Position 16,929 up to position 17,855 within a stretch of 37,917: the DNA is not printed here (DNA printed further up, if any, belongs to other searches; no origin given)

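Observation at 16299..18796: Accessory cassette of cysteine-rich, glycine-rich and Q/N-rich proteins with its own sigma-region-4-like regulator, splitting the lysis region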

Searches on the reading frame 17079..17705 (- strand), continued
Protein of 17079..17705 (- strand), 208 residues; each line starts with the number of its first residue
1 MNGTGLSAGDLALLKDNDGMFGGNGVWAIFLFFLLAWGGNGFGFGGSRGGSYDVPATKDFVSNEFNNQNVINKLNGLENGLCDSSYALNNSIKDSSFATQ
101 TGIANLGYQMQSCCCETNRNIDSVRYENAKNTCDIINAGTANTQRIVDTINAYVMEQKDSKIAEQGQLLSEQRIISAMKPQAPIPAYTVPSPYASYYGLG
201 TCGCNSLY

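Call 83: find_encoding_contigs(protein=P0003, flank=6000, max_places=2)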
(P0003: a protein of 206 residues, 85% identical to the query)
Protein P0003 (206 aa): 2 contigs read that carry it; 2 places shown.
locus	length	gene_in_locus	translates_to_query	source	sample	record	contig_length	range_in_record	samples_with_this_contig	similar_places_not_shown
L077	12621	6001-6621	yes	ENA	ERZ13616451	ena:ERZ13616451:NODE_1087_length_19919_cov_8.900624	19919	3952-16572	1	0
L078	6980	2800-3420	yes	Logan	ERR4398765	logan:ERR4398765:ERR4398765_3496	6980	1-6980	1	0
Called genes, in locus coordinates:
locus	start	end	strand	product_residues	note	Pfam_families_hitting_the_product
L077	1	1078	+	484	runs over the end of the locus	-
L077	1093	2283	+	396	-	PF06152:Phage_min_cap2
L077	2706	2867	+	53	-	-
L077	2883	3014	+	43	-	-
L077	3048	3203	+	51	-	-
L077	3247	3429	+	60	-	-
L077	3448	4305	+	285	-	-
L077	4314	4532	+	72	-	-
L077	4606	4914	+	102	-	-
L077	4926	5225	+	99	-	-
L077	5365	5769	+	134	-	-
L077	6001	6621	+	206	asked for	-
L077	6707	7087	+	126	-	-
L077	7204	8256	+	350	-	PF00535:Glycos_transf_2, PF13641:Glyco_tranf_2_3, PF10111:Glyco_tranf_2_2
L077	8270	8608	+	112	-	-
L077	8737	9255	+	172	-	-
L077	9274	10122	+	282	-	PF25209:Phage_capsid_4 (faint)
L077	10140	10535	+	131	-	-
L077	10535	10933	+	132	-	PF20536:DUF6751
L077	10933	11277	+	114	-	PF11114:Minor_capsid_2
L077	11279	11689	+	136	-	-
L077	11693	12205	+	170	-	-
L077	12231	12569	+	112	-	PF20378:DUF6673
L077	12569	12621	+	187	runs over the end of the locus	PF06854:Phage_Gp15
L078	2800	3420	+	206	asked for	-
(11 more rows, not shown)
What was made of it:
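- Once it lies in a head module (call 83). Order relative to the lysis genes varies, and the cassette can lie in a head module (call 83).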

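Call 89: search_protein_representatives(alignment_id=A1)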
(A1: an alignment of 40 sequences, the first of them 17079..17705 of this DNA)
Query: 40 sequences, 207 profile positions. Proteins with E-value up to 0.001 (for the whole library): 2898; up to 1e-10: 1569; up to 1e-30: 330. The best 150 are listed.
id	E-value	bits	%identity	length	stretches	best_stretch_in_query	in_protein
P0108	1.8e-89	315.2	-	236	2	72-205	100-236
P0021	2.2e-83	295.3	-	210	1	1-205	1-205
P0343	6.2e-79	280.8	-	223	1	3-205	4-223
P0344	1.8e-74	266.1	-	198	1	18-198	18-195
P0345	1.8e-72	259.6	-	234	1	7-206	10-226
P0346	7.2e-72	257.7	-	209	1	1-197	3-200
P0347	1.8e-69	249.8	-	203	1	1-206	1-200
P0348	1.1e-68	247.3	-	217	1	1-205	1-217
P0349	1.5e-68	246.8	-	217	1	4-206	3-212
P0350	1.9e-67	243.2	-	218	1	1-204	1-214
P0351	2.4e-66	239.6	-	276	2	71-201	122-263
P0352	1.9e-65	236.7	-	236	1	1-206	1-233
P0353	1.5e-64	233.7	-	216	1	5-206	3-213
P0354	2.1e-64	233.3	-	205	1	1-196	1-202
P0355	2.2e-64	233.2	-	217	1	3-205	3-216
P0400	4.0e-49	183.4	-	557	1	55-198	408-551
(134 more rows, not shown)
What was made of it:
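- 17079..17705 (-): Gene C (208 aa), the core protein. It has a short acidic N-tail, an 11-13-residue hydrophobic helix flanked by GGNG/GFGFGG, long helices with invariant CCC-x-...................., and a Pro/Tyr/Cys-rich tail (P-x-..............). 2,898 clusters at 50% identity (call 89).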

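Call 91: search_protein_families(library=phrogs, max_evalue=0.01, proteins=[P0400, L077:3448-4305:+, L077:4606-4914:+, L077:4926-5225:+, L077:8270-8608:+, L077:8737-9255:+, L075:1881-2399:+, L075:2399-2665:+, L075:2662-2940:+, L075:6587-6847:+])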
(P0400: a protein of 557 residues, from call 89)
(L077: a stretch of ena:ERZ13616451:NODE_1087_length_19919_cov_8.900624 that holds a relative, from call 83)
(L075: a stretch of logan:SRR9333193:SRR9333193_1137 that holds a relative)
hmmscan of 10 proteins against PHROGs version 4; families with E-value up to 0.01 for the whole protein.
P0400 (557 aa): 8 families
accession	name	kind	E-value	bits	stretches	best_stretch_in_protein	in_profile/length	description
phrog_16490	-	unknown function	1.1e-11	45.9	1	413-522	76-218/286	-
phrog_4242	-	tail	8e-10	39.6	1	302-476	188-353/628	tail fiber protein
phrog_25888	-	unknown function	3.4e-09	37.4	1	157-401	2-251/325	-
phrog_7697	-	tail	0.00019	20.8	1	308-414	137-246/1090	tail fiber protein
phrog_3279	-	tail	0.0015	19.1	1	303-414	172-295/396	tail fiber protein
phrog_24159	-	tail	0.0029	16.8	1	298-416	130-263/972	tail fiber protein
phrog_2636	-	tail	0.0063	16.5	1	287-427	100-224/568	tail fiber protein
phrog_8780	-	tail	0.007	15.6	1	298-416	170-289/755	minor tail protein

L077:3448-4305:+ (285 aa): 1 family
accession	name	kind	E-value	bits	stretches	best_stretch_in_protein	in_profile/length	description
phrog_1259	-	tail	0.0013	17.5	1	200-281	888-966/1179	baseplate hub subunit and tail lysozyme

L077:4606-4914:+ (102 aa): 3 families
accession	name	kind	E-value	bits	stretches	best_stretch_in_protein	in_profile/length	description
phrog_4105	-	unknown function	6.9e-22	78.7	1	13-102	11-100/103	-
phrog_4257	-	unknown function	0.00024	22.3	1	67-102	100-135/138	-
phrog_13632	-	unknown function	0.0056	18.1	1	48-94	69-112/119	-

L077:4926-5225:+ (99 aa): 0 families

L077:8270-8608:+ (112 aa): 0 families

L077:8737-9255:+ (172 aa): 1 family
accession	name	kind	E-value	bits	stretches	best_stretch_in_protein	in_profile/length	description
phrog_2303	-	head and packaging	1e-10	42.8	1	8-155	29-196/219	head scaffolding protein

L075:1881-2399:+ (172 aa): 7 families
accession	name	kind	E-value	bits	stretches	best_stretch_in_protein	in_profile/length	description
phrog_24267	-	unknown function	1.1e-10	42.7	1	28-172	131-266/266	-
phrog_5717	-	tail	4.6e-10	39.4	1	27-172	989-1150/1150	tail protein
phrog_6465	-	tail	9.7e-10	39.5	1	32-170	112-279/281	tail protein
phrog_958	-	tail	0.00031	20.2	1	22-79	440-497/606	baseplate wedge subunit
phrog_8763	-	tail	0.0014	17.8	1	88-168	645-745/1024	tail protein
phrog_20878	-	tail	0.0028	18.2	1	38-172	220-365/365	tail fiber protein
phrog_4277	-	tail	0.0045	16.3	1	37-127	586-673/780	tail fiber protein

L075:2399-2665:+ (88 aa): 6 families
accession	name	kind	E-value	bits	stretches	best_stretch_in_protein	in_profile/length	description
phrog_11086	-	unknown function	0.00055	21.1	1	15-71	35-88/146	-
phrog_1863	-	unknown function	0.00084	20.2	1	3-71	4-72/97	-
phrog_1296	-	lysis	0.00088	20.2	1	6-83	8-79/93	holin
phrog_6664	-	unknown function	0.0023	19.3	1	2-79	10-95/97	-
phrog_689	-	lysis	0.0035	18.5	1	42-84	8-61/91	holin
phrog_6701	-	unknown function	0.0051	17.6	1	26-71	53-99/169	-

L075:2662-2940:+ (92 aa): 2 families
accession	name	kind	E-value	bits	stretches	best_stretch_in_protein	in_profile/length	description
phrog_2990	-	unknown function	0.0043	18.3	1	3-57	75-130/133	-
phrog_5023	-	unknown function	0.0059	16.6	1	5-69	344-404/412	-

L075:6587-6847:+ (86 aa): 3 families
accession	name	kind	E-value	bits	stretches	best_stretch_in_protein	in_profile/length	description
phrog_1299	-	lysis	2.4e-06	28.3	1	2-84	7-87/100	holin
phrog_1129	-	lysis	8.6e-06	26.7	1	5-85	10-85/86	holin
phrog_19617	-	lysis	2.4e-05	25.5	1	5-77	11-81/118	holin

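Call 92: find_encoding_contigs(protein=P0400, flank=7000, max_places=3)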
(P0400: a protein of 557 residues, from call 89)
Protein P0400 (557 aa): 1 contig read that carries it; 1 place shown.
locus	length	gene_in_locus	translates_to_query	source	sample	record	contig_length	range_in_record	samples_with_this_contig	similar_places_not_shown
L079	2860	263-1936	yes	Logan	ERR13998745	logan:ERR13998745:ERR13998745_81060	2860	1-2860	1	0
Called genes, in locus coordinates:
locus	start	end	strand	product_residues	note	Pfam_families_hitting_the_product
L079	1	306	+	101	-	?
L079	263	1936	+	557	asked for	-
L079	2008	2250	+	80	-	-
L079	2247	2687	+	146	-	PF25223:DUF7841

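Call 95: search_protein_families(library=pfam, max_evalue=0.1, alignment_id=A8)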
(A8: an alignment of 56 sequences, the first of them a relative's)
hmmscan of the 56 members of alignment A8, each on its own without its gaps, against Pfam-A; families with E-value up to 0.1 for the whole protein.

A. member 1, L061:8648-9061:+ (138 aa): 0 families

B. families by the number of members that match (of 56 scanned): 28 families (the first 25 are shown)
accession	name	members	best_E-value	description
PF18573.7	BclA_C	15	8.3e-09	BclA C-terminal domain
PF07705.17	CARDB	2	0.015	CARDB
PF00801.26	PKD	1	0.0038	PKD domain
PF03501.21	S10_plectin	1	0.0065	Plectin/S10 domain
PF01868.21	RNase_P-MRP_p29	1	0.0094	Ribonuclease P/MRP, subunit p29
PF07523.18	Big_3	1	0.011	Bacterial Ig-like domain (group 3)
PF22681.2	Lmo2446-like_N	1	0.012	Lmo2446-like, N-terminal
PF23787.1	DUF7172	1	0.014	Domain of unknown function (DUF7172)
PF18981.6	InlK_D3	1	0.017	Internalin K domain (D3/D4)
PF17644.7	30K_MP_core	1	0.02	Jelly-roll domain of 30K viral movement proteins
PF08329.16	ChitinaseA_N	1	0.027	Chitinase A, N-terminal domain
PF10670.15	DUF4198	1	0.028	Domain of unknown function (DUF4198)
PF00386.27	C1q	1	0.031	C1q domain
PF00915.27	Calici_coat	1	0.034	Calicivirus coat protein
PF23141.1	Ig_NOMO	1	0.035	NOMO Ig-like domain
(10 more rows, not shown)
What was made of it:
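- On BclA_C (PF18573) / TNF-C1q-like: 15 of 56 members hit, best E=8.3e-9 (call 95).
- BclA_C-like proteins in the D slot (call 95).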
